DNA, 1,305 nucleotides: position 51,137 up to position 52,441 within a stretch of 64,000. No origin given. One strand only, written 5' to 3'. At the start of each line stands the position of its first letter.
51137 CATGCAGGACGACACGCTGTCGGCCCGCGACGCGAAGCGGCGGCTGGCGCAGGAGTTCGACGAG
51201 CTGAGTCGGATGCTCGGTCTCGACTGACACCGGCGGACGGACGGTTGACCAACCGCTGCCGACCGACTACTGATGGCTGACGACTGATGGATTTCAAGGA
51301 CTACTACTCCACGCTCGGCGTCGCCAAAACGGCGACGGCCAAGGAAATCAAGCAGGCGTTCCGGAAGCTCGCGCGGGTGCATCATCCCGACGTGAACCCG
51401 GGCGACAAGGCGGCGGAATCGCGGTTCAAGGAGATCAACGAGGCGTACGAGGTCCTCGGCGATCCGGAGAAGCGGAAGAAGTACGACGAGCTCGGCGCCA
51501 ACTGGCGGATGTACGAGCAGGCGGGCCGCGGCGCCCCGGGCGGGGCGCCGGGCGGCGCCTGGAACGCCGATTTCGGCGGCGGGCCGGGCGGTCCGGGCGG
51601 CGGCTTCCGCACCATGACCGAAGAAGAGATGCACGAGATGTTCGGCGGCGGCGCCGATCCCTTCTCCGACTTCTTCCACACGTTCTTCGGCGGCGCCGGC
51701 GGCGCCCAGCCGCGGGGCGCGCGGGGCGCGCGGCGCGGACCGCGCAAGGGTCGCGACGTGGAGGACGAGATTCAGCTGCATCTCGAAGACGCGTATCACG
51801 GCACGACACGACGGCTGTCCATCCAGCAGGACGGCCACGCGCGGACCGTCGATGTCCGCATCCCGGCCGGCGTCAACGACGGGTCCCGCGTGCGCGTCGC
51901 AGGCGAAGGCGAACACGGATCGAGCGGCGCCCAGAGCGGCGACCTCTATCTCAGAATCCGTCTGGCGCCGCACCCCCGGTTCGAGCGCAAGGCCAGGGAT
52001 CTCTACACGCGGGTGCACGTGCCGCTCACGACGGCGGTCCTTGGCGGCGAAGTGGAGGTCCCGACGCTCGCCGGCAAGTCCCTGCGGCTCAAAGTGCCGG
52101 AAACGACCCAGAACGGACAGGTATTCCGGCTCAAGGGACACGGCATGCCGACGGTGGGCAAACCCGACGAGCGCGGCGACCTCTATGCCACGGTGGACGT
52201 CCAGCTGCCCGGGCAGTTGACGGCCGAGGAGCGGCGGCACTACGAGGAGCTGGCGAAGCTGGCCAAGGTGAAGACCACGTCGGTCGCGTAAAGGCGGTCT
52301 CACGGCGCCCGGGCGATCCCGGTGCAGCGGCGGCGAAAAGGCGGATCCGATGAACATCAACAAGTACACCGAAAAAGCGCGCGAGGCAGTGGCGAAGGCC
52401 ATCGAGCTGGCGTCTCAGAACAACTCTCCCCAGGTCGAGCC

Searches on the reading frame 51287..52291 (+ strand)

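Call 87: search_protein_families(library=pfam, proteins=[window:51287-52291:+], max_evalue=0.00001)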
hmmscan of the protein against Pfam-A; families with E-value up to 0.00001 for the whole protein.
window:51287-52291:+ (334 aa): 2 families
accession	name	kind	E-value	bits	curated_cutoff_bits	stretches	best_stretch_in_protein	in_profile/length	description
PF01556.23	DnaJ_C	-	3.6e-49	167.1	26.6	1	160-308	3-152/152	DnaJ C terminal domain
PF00226.36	DnaJ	-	1.8e-27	95.6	27.8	1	5-67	1-63/63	DnaJ domain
